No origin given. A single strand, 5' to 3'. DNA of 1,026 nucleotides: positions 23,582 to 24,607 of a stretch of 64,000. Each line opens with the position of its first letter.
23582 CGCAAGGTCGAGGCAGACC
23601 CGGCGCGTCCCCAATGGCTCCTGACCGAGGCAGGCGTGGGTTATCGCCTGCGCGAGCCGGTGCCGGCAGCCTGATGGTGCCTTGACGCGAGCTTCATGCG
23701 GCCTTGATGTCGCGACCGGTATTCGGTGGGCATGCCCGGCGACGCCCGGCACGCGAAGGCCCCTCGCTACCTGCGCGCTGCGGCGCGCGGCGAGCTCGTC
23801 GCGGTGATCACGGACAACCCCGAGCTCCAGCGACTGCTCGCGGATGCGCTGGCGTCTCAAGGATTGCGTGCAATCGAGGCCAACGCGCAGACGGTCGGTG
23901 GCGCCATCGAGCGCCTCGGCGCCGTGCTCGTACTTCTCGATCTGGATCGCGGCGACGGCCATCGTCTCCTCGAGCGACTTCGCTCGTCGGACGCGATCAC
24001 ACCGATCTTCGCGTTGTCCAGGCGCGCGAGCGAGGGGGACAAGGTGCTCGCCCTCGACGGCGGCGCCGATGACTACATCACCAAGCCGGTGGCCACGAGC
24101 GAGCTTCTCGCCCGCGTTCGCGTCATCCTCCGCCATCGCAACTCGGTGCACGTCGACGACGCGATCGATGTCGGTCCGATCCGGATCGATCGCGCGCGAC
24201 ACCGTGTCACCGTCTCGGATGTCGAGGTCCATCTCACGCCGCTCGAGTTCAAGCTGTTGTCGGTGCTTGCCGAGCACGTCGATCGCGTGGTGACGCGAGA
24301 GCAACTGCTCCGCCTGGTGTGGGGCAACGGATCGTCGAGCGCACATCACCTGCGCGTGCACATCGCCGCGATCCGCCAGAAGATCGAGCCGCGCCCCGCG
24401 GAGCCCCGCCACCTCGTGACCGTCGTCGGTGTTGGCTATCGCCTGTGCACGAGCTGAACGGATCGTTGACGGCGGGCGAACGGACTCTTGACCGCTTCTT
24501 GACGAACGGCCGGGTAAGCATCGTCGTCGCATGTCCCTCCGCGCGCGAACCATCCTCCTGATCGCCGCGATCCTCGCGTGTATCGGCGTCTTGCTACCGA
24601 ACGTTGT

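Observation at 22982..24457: Duplicated KdpE with a degenerate acidic pocket next to the canonical kdpDE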

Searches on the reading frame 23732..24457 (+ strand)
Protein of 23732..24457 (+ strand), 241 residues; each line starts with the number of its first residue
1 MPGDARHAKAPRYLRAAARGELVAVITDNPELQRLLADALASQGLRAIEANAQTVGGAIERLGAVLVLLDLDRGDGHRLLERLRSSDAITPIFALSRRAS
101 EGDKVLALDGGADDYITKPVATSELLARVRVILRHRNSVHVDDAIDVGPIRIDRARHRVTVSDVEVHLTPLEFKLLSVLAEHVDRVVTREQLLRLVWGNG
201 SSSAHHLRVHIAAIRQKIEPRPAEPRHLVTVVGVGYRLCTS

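Call 6: search_protein_families(library=pfam, proteins=[window:23732-24457:+])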
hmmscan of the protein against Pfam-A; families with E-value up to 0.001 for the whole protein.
window:23732-24457:+ (241 aa): 2 families
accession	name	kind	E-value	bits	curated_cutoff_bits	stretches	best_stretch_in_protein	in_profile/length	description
PF00486.34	Trans_reg_C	-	4.6e-23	81.5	26.2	1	165-238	3-77/77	Transcriptional regulatory protein, C terminal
PF00072.30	Response_reg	-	1.3e-13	51.5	30.2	1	23-130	1-111/111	Response regulator receiver domain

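Call 7: search_solved_structures(query=window:23732-24457:+, show_alignments=3)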
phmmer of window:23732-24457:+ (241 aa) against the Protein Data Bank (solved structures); distinct sequences matched with E-value up to 0.001: 137 (the best 60 are shown).
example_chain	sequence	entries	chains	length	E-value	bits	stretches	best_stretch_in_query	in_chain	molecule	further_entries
4kfc_A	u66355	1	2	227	2.5e-45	158.5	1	23-238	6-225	KDP operon transcriptional regulatory protein KdpE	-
4kny_A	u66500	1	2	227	4.5e-45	157.6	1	23-238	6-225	KDP operon transcriptional regulatory protein KdpE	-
6lgq_D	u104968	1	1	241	5.6e-45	157.3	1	23-238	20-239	DNA-binding response regulator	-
2oqr_A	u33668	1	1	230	1.9e-35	126.1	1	22-238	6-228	Sensory transduction protein regX3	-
1ys6_A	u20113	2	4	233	2.6e-32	115.9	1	24-238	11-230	Transcriptional regulatory protein prrA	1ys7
2gwr_A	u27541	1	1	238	4e-30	108.8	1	22-237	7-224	DNA-binding response regulator mtrA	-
9dvt_R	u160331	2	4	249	3.4e-27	99.2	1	23-238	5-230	DNA-binding dual master transcriptional regulator RpaA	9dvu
4b09_A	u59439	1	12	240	4.4e-23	85.7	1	23-237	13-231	TRANSCRIPTIONAL REGULATORY PROTEIN BAER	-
8jo2_H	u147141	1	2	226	6.7e-23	85.1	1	58-239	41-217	DNA-binding transcriptional regulator BasR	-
4s04_A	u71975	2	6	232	7.3e-23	85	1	58-239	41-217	DNA-binding transcriptional regulator BasR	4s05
3zq7_A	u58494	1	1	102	8e-22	81.6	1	145-238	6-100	KDP OPERON TRANSCRIPTIONAL REGULATORY PROTEIN KDPE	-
7e1b_A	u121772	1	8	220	5.1e-21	79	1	64-238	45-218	DNA-binding response regulator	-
9ji3_J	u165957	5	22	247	1.1e-20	77.9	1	23-238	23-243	DNA-binding response regulator | Possible two component system response transcriptional positive regulator PhoP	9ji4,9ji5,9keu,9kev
3r0j_A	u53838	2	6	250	1.2e-20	77.8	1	23-238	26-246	POSSIBLE TWO COMPONENT SYSTEM RESPONSE TRANSCRIPTIONAL POSITIVE REGULATOR PHOP | Response regulator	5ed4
3q9s_A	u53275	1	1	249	2e-20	77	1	22-219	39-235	DNA-binding response regulator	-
1zh2_A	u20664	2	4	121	2.2e-17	67.1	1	23-136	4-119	KDP operon transcriptional regulatory protein kdpE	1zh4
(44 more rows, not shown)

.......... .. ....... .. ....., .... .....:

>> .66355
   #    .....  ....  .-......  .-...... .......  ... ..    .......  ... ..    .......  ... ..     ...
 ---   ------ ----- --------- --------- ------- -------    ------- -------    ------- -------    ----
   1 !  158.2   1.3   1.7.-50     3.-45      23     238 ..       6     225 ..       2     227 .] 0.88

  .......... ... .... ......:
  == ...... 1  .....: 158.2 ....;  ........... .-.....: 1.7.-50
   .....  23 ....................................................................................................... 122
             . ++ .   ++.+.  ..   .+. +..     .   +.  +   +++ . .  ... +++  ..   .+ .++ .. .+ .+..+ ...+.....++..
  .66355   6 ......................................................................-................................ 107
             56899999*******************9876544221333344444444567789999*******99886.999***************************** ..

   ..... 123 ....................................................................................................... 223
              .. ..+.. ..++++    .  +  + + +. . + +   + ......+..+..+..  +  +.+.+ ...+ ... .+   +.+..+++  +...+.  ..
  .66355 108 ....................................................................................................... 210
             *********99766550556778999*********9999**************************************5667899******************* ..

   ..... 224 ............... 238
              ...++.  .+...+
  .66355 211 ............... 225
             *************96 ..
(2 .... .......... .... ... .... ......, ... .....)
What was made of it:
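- On KdpE (canonical orthologue): Best solved-structure hit is 4kfc (call 7).
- The best solved-structure hit is E. coli KdpE 4kfc, E = 2.5e-45 (call 7).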

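Call 8: find_homologous_proteins(query=window:23732-24457:+, max_evalue=1e-20)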
Query window:23732-24457:+ (241 aa): 7017 proteins with E <= 1e-20 among 8000 candidates; the best 120 are listed.
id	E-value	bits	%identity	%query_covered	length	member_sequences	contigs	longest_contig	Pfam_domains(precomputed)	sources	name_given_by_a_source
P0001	2.1e-147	507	100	100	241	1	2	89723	PF00486.35,PF00072.31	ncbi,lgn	ncbi:MAG: winged helix-turn-helix domain-containing protein [Kofleriaceae bacterium]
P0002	5.6e-67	244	56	93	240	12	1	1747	PF00486.35,PF00072.31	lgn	-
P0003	5.9e-66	241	55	91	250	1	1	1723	PF00486.35,PF00072.31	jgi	jgi:two-component system KDP operon response regulator KdpE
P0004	2.9e-64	235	55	91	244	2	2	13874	PF00486.35,PF00072.31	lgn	-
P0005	1.8e-62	229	55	90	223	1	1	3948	PF00486.35,PF00072.31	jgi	jgi:two-component system KDP operon response regulator KdpE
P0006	9.2e-62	227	54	91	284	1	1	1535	PF00486.35,PF00072.31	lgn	-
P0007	3.3e-61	225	56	93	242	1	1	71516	PF00486.35,PF00072.31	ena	-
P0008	7.1e-61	224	53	93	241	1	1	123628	PF00486.35,PF00072.31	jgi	jgi:two-component system KDP operon response regulator KdpE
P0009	5.4e-58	215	53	93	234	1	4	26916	PF00486.35,PF00072.31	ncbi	-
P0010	1.5e-57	213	52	98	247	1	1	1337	PF00486.35,PF00072.31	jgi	-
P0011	6.8e-57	211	55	90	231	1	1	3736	PF00486.35,PF00072.31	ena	-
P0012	8.2e-56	208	52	91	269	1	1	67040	PF00486.35,PF00072.31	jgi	jgi:two-component system, OmpR family, KDP operon response regulator KdpE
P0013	2.8e-55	206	52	93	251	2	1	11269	PF00486.35,PF00072.31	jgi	-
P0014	4.1e-55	205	52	91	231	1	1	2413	PF00486.35,PF00072.31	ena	-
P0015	4.3e-55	205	48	91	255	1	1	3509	PF00486.35,PF00072.31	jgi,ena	-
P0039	7.1e-51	191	50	90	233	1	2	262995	PF00486.35,PF00072.31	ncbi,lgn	ncbi:MAG: response regulator [Kofleriaceae bacterium]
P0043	1.7e-50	190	49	92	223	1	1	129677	PF00486.35,PF00072.31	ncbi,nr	ncbi:MAG: winged helix-turn-helix domain-containing protein [Kofleriaceae bacterium]|nr:winged helix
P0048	2.3e-50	190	48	90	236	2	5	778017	PF00486.35,PF00072.31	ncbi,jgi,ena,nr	ncbi:MAG: response regulator [Kofleriaceae bacterium]|jgi:two-component system KDP operon response r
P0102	2.1e-47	180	46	95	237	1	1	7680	PF00486.35,PF00072.31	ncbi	-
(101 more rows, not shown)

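Call 12: find_encoding_contigs(protein=P0008, flank=10000, max_places=2)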
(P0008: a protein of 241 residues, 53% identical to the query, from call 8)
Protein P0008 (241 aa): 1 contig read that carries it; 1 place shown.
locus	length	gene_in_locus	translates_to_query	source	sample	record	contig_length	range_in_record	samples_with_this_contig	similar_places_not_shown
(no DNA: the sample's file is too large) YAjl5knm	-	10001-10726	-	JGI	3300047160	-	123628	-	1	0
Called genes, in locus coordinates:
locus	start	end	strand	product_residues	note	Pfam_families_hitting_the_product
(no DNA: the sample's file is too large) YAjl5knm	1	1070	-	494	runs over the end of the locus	PF07642:BBP2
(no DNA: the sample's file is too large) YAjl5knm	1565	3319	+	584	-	-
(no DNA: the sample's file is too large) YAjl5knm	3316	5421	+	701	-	PF00122:E1-E2_ATPase, PF00702:Hydrolase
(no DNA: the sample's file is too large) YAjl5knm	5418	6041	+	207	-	PF02669:KdpC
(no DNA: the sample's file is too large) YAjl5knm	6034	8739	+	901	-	PF00582:Usp (faint), PF02702:KdpD, PF13493:DUF4118, PF13492:GAF_3, PF00512:HisKA, PF02518:HATPase_c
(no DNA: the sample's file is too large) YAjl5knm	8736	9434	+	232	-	PF00072:Response_reg, PF00486:Trans_reg_C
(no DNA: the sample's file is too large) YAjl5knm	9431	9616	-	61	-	-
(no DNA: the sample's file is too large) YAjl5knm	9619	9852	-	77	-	-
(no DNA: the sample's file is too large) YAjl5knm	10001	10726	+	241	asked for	PF00072:Response_reg, PF00486:Trans_reg_C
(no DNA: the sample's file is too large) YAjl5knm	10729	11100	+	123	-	-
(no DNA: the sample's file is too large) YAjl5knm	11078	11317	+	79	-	-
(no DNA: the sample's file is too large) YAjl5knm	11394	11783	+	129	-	-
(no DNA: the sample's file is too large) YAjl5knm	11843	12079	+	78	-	-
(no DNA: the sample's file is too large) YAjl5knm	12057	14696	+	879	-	PF02702:KdpD, PF00582:Usp (weak), PF13493:DUF4118, PF13492:GAF_3 (weak), PF00512:HisKA, PF13581:HATPase_c_2 (weak), PF02518:HATPase_c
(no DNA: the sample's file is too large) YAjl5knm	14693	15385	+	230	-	PF00072:Response_reg, PF00486:Trans_reg_C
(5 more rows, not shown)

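Call 13: find_encoding_contigs(protein=P0043, flank=10000, max_places=2)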
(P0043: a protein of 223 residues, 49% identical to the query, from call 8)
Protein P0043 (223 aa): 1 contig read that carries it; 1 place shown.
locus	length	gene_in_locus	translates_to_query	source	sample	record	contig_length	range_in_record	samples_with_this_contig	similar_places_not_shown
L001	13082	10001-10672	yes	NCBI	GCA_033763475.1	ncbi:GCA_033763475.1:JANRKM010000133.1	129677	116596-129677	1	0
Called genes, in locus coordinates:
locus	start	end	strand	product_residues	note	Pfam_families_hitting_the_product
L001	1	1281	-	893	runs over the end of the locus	PF02702:KdpD, PF00582:Usp (weak), PF13493:DUF4118, PF13492:GAF_3, PF00512:HisKA, PF02518:HATPase_c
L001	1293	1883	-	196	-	PF02669:KdpC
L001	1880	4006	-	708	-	PF00122:E1-E2_ATPase, PF00702:Hydrolase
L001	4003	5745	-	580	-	PF03814:KdpA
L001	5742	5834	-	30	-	PF09604:Potass_KdpF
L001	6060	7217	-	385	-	PF07642:BBP2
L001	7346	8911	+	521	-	PF07642:BBP2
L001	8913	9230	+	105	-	-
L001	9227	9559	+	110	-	-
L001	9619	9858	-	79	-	-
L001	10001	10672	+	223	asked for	PF00072:Response_reg, PF00486:Trans_reg_C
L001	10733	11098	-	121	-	-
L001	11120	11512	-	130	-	PF00571:CBS (faint)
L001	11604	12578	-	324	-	PF01193:RNA_pol_L, PF01000:RNA_pol_A_bac, PF03118:RNA_pol_A_CTD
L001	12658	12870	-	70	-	-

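Call 16: find_homologous_proteins(query=A2, max_evalue=1e-20)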
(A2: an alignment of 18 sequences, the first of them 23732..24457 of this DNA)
Query A2 (18 sequences) (241 aa, profile of the alignment): 7992 proteins with E <= 1e-20 among 8000 candidates; the best 120 are listed.
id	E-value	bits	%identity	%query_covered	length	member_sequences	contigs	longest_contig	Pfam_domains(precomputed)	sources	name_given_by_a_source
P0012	7.8e-113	394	52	91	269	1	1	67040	PF00486.35,PF00072.31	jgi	jgi:two-component system, OmpR family, KDP operon response regulator KdpE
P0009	3.7e-110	385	53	93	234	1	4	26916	PF00486.35,PF00072.31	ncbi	-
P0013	4.5e-109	382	52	93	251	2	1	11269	PF00486.35,PF00072.31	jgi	-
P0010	8.6e-107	374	52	98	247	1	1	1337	PF00486.35,PF00072.31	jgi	-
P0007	1.9e-106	373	56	93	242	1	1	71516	PF00486.35,PF00072.31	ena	-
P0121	1.2e-105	371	49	90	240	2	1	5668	PF00486.35,PF00072.31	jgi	jgi:two-component system KDP operon response regulator KdpE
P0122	1.2e-105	370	51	91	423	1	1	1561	PF00486.35,PF00072.31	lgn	-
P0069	1.3e-105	370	50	91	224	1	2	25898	PF00486.35,PF00072.31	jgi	jgi:two-component system KDP operon response regulator KdpE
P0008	1.7e-105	370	53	93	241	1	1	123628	PF00486.35,PF00072.31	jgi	jgi:two-component system KDP operon response regulator KdpE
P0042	1.8e-105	370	51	90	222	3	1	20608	PF00486.35,PF00072.31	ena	-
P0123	1.3e-104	367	46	98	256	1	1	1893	PF00486.35,PF00072.31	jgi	jgi:two-component system, OmpR family, KDP operon response regulator KdpE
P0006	3.2e-104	366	54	91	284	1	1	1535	PF00486.35,PF00072.31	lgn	-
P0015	2.2e-103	363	48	91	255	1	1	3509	PF00486.35,PF00072.31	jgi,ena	-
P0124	6.8e-102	358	51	93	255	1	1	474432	PF00486.35,PF00072.31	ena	-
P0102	2.9e-97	343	46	95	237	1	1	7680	PF00486.35,PF00072.31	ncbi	-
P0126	6.1e-95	335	52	90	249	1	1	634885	PF00486.35,PF00072.31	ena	-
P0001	3.3e-93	330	100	100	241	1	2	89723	PF00486.35,PF00072.31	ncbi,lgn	ncbi:MAG: winged helix-turn-helix domain-containing protein [Kofleriaceae bacterium]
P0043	2.9e-92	327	49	92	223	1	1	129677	PF00486.35,PF00072.31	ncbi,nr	ncbi:MAG: winged helix-turn-helix domain-containing protein [Kofleriaceae bacterium]|nr:winged helix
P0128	8.3e-90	319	47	88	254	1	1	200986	PF00486.35,PF00072.31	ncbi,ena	-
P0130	2.0e-87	311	49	91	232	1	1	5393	PF00486.35,PF00072.31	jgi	jgi:two-component system KDP operon response regulator KdpE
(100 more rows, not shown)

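Call 18: find_encoding_contigs(protein=P0124, flank=10000, max_places=1)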
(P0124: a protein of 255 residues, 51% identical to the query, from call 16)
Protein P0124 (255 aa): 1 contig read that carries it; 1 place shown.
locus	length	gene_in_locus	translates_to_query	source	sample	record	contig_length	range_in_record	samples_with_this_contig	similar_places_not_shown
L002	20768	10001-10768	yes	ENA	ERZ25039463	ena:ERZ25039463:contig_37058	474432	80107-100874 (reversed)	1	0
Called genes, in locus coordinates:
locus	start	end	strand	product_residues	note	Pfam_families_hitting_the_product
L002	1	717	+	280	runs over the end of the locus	PF00702:Hydrolase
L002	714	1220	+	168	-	-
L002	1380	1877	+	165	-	PF02669:KdpC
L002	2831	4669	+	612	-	PF13493:DUF4118, PF13492:GAF_3, PF00512:HisKA, PF02518:HATPase_c, PF13581:HATPase_c_2 (faint)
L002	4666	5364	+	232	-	PF00072:Response_reg, PF00486:Trans_reg_C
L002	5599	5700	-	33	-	-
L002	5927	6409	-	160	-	-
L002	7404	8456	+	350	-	PF01548:DEDD_Tnp_IS110, PF02371:Transposase_20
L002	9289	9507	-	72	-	-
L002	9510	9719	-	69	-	-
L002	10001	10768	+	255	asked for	PF00072:Response_reg, PF00486:Trans_reg_C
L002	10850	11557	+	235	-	-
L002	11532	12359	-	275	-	-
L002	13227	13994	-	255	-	-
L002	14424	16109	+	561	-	PF21760:SecD_1st, PF22599:SecDF_P1_head, PF00873:ACR_tran, PF02355:SecD_SecF_C, PF03176:MMPL (faint)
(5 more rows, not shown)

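Call 19: find_encoding_contigs(protein=P0128, flank=10000, max_places=1)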
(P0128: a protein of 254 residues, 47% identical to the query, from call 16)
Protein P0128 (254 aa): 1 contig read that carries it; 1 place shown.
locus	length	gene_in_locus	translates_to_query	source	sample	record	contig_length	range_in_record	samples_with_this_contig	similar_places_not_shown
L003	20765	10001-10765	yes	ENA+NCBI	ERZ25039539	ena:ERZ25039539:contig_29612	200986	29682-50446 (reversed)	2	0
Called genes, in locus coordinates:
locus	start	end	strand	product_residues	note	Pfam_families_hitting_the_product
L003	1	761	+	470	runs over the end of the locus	PF07642:BBP2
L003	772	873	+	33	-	-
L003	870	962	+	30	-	PF09604:Potass_KdpF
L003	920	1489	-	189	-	-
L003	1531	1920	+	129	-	PF03814:KdpA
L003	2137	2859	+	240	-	PF03814:KdpA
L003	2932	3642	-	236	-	-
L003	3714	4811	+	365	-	PF00702:Hydrolase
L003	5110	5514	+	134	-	PF02669:KdpC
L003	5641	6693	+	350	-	PF02702:KdpD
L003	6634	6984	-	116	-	-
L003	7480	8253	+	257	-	PF00512:HisKA, PF02518:HATPase_c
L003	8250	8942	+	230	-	PF00072:Response_reg, PF00486:Trans_reg_C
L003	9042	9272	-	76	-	-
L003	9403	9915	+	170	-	-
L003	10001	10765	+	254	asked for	PF00072:Response_reg, PF00486:Trans_reg_C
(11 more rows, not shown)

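Call 20: find_encoding_contigs(protein=P0007, flank=10000, max_places=1)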
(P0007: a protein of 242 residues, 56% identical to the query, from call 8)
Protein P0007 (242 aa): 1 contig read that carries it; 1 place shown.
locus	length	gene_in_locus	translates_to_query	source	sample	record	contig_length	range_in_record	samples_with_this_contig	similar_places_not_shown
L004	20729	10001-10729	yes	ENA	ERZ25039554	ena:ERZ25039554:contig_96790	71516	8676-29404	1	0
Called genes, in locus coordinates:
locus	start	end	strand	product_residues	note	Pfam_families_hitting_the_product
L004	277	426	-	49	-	-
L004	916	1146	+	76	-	-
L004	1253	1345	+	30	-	PF09604:Potass_KdpF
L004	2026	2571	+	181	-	PF03814:KdpA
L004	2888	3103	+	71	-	-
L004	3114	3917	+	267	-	PF00122:E1-E2_ATPase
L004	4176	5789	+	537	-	PF00702:Hydrolase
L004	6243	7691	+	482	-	PF02702:KdpD, PF13493:DUF4118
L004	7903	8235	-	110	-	-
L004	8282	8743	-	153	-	-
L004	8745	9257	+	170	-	PF00072:Response_reg, PF00486:Trans_reg_C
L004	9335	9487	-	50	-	-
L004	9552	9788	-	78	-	-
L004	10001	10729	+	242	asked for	PF00072:Response_reg, PF00486:Trans_reg_C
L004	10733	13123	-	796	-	PF03176:MMPL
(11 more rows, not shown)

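Call 21: find_encoding_contigs(protein=P0012, flank=10000, max_places=1)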
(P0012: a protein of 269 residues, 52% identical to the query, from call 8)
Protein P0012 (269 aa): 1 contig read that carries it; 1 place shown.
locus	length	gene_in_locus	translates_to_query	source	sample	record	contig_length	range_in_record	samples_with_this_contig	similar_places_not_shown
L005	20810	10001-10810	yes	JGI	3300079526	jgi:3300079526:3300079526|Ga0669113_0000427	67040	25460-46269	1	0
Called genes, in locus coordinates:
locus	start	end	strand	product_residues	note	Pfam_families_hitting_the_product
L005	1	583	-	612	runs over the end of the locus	PF00989:PAS (faint), PF00672:HAMP, PF08448:PAS_4, PF00512:HisKA, PF13581:HATPase_c_2 (weak), PF02518:HATPase_c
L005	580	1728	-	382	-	PF02702:KdpD, PF00582:Usp (faint)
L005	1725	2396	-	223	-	PF02669:KdpC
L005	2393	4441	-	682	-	PF00122:E1-E2_ATPase, PF00702:Hydrolase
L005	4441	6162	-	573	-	PF03814:KdpA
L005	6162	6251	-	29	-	PF09604:Potass_KdpF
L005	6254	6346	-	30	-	-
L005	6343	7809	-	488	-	PF07642:BBP2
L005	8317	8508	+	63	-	-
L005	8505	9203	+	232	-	PF00072:Response_reg, PF00486:Trans_reg_C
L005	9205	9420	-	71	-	-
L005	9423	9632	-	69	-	-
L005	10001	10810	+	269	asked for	PF00072:Response_reg, PF00486:Trans_reg_C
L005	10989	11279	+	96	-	-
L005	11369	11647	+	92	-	-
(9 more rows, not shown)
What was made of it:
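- kdp linkage holds in all seven contexts, despite rearrangements of gene order and orientation (calls 12, 13, 18-21).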
